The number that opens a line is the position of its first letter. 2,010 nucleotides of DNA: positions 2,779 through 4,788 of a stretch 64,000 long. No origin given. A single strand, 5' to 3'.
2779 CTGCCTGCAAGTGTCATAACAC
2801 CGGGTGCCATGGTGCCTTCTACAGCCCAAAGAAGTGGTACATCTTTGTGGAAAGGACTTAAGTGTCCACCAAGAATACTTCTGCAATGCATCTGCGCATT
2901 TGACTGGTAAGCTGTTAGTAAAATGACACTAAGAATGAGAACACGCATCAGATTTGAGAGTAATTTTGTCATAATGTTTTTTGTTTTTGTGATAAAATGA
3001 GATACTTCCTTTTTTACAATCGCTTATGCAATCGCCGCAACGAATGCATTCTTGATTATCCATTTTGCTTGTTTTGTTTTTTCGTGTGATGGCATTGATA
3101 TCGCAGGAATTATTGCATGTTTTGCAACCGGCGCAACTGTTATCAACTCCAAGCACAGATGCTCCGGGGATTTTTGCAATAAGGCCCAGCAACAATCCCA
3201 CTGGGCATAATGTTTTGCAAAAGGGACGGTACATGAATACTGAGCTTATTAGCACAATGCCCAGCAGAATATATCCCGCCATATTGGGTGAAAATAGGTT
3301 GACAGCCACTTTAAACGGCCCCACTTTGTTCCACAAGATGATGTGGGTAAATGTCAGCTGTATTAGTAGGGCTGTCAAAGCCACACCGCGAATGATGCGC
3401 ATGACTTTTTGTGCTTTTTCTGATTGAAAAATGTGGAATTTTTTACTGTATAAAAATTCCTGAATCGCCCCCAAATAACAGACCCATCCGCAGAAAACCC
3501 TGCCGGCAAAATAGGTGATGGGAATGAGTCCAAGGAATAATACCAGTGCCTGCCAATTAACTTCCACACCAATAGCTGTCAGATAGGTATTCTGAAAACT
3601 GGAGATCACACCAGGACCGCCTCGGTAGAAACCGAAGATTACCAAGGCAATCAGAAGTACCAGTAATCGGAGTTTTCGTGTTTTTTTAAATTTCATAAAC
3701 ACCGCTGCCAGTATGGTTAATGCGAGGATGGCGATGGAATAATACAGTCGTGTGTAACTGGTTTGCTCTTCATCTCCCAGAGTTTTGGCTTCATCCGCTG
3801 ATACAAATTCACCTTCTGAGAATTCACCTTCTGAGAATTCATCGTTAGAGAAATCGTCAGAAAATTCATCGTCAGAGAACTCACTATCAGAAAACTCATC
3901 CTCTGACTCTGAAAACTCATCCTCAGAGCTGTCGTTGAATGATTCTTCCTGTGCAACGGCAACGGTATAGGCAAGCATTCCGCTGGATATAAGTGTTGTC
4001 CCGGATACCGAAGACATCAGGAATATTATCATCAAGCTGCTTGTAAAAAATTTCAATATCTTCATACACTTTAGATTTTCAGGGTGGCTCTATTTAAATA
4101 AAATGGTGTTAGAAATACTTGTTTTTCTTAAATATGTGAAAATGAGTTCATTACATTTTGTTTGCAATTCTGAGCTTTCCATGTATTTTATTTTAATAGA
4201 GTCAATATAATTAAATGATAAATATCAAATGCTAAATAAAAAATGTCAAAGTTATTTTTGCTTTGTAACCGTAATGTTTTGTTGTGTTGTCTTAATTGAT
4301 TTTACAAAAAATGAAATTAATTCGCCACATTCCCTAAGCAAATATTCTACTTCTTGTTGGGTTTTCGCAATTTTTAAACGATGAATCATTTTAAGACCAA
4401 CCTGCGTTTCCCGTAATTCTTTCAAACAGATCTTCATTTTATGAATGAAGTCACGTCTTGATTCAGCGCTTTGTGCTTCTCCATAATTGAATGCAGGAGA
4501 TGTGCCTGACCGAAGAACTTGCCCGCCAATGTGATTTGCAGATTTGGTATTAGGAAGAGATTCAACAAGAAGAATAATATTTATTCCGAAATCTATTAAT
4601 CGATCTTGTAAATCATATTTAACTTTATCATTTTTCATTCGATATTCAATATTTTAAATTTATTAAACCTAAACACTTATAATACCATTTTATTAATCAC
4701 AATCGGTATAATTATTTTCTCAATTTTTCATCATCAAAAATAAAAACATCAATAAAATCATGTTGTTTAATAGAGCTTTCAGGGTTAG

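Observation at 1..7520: TetR-gated gene string joining an MMPL exporter and an OM barrel to a NapH-like polyferredoxin and a hemerythrin/PAS protein: candidate uncharacterised envelope redox/export system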

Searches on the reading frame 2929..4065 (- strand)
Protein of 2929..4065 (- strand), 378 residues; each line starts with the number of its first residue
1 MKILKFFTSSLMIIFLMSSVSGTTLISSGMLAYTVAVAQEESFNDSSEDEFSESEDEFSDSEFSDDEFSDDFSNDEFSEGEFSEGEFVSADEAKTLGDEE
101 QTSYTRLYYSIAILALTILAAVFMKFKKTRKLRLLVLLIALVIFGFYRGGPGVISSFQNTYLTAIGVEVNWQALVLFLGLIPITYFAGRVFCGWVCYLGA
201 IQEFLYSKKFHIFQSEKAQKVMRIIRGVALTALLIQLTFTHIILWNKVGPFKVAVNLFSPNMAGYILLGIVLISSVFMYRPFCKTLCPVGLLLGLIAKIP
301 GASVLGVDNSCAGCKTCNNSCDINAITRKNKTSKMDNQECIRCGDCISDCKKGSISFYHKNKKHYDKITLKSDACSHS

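Call 4: search_protein_families(library=pfam, proteins=[window:2929-4065:-], max_evalue=0.01)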
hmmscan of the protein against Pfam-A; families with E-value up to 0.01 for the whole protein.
window:2929-4065:- (378 aa): 5 families
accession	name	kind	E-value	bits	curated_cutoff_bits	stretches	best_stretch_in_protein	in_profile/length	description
PF12801.12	Fer4_5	-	1.6e-15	57.2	22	2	171-210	3-45/48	4Fe-4S binding domain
PF12838.12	Fer4_7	-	2.9e-06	28.1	27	2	311-353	2-51/52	4Fe-4S dicluster domain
PF13187.11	Fer4_9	-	5e-06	26.9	27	1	311-354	2-51/52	4Fe-4S dicluster domain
PF13237.11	Fer4_10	-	0.00017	21.9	25.5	1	308-350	6-52/53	4Fe-4S dicluster domain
PF14697.11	Fer4_21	-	0.0022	18.5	35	1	335-375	3-41/59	4Fe-4S dicluster domain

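Call 5: search_protein_families(library=ncbifam, proteins=[window:2929-4065:-], max_evalue=0.01)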
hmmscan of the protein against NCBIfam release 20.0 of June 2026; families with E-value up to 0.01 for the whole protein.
window:2929-4065:- (378 aa): 39 families (the best 25 are shown)
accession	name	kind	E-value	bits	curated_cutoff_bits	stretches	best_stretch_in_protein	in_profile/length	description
TIGR02163.1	napH_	subfamily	5.9e-22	78.4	213.05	1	185-357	75-253/255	NapH/MauN family ferredoxin-type protein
NF007013.0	PRK09477.1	equivalog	1.1e-21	77.2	234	1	181-363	92-282/286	quinol dehydrogenase ferredoxin subunit NapH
NF046105.1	TransRegNosR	equivalog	1.1e-18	66.9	1000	1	111-346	411-661/680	transcriptional regulator NosR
NF038196.1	ferrodoxin_EFR1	subfamily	8.7e-09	35.8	75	1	305-364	180-240/242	EFR1 family ferrodoxin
NF040770.1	hetero_SS_HdrA2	exception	1.3e-08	33.4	1100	1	308-362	576-630/777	CoB-CoM heterodisulfide reductase HdrA2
NF043039.1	HgcAB_like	equivalog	9.8e-08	32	285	1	169-355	160-349/350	HgcAB-like fusion protein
NF005504.0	PRK07118.1-3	equivalog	1.5e-07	31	437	1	307-357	217-267/293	Fe-S cluster domain-containing protein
TIGR03294.1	FrhG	equivalog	7.6e-07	29.1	245.5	1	310-354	175-219/228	coenzyme F420 hydrogenase subunit gamma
NF043069.1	T4HPD_activ_SAM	equivalog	8.4e-07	28.6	425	1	307-358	49-100/299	trans-4-hydroxy-L-proline dehydratase activase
NF005505.0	PRK07118.1-4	equivalog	1.5e-06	27.9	378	1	308-356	215-263/265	Fe-S cluster domain-containing protein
NF058577.1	FdxA_fam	equivalog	2.2e-06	27.8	65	1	308-351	6-49/52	4Fe-4S ferredoxin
TIGR04105.1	FeFe_hydrog_B1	subfamily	2.2e-06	26.6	450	1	306-356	108-160/462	monomeric [FeFe] hydrogenase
NF041836.1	rnfB_Methano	equivalog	3.7e-06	26.6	445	1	308-356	215-263/265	Rnf electron transport complex subunit RnfB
TIGR03224.1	benzo_boxA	equivalog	3.7e-06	26.1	459.2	1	310-362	11-63/411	benzoyl-CoA 2,3-epoxidase subunit BoxA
NF005503.0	PRK07118.1-2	equivalog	4.6e-06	26.1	252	1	309-358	138-187/292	RnfABCDGE type electron transport complex subunit B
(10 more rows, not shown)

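Call 56: search_solved_structures(query=window:2929-4065:-, max_evalue=0.01)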
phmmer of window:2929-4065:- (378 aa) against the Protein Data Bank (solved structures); distinct sequences matched with E-value up to 0.01: 20.
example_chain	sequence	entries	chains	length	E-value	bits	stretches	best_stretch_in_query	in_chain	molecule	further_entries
9eri_B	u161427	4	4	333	5.8e-08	35.4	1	287-357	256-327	Na(+)-translocating ferredoxin:NAD(+) oxidoreductase complex subunit B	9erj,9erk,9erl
7zc6_B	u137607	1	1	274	9.8e-06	28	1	297-363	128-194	RnfB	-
7qv7_D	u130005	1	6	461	0.00014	24.2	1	303-354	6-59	Hydrogen dependent carbon dioxide reductase subunit HydA2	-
1clf_A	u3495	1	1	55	0.00022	23.6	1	307-354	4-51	FERREDOXIN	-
6qgr_G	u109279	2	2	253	0.00037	22.8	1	310-353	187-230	Coenzyme F420 hydrogenase subunit gamma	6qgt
6qii_G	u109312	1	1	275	0.00045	22.6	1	310-353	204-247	Coenzyme F420 hydrogenase subunit gamma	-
9g03_E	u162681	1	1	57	0.00062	22.1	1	307-354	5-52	Ferredoxin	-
8a8o_C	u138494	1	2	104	0.00088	21.6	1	307-360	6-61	Beta-subunit of the PAPS reductase from Methanothermococcus thermolithotrophicus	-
6fah_A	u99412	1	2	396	0.0016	20.7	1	307-354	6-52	Caffeyl-CoA reductase-Etf complex subunit CarE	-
8a6t_B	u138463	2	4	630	0.0022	20.3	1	309-355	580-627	Electron bifurcating hydrogenase subunit HydB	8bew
7q4w_B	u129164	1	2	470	0.0028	19.9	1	309-356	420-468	Iron hydrogenase HydB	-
7p5h_B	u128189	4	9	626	0.0029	19.9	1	309-352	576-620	Fe-hydrogenase, subunit beta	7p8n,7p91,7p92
3zfs_B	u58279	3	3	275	0.0035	19.6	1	309-352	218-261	F420-REDUCING HYDROGENASE, SUBUNIT GAMMA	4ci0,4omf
7q4v_B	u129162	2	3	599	0.0036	19.6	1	309-356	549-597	Iron hydrogenase HydB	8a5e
9bov_B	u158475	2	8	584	0.005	19.1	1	309-356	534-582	NADH dehydrogenase (Quinone)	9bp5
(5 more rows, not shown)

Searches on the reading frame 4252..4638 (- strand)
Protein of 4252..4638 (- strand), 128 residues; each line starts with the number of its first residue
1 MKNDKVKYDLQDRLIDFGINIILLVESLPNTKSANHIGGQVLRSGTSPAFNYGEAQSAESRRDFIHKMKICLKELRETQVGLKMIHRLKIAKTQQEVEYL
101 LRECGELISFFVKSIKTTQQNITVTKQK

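Call 4: search_protein_families(library=pfam, proteins=[window:4252-4638:-], max_evalue=0.01)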
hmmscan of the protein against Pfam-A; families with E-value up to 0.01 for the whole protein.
window:4252-4638:- (128 aa): 1 family
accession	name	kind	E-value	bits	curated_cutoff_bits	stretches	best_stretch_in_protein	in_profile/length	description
PF05635.17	23S_rRNA_IVP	-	7.8e-12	45.8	33.8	1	13-108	8-101/106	23S rRNA-intervening sequence protein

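Call 5: search_protein_families(library=ncbifam, proteins=[window:4252-4638:-], max_evalue=0.01)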
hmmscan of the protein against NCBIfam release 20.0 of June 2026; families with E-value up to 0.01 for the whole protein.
window:4252-4638:- (128 aa): 2 families
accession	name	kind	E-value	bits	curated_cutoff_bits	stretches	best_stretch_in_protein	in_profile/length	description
TIGR02436.1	TIGR02436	subfamily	3.1e-23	82.1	24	1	12-118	3-108/109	four helix bundle protein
NF008911.0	PRK12275.1-2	subfamily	1.7e-06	28.5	137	1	13-120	12-117/118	hypothetical protein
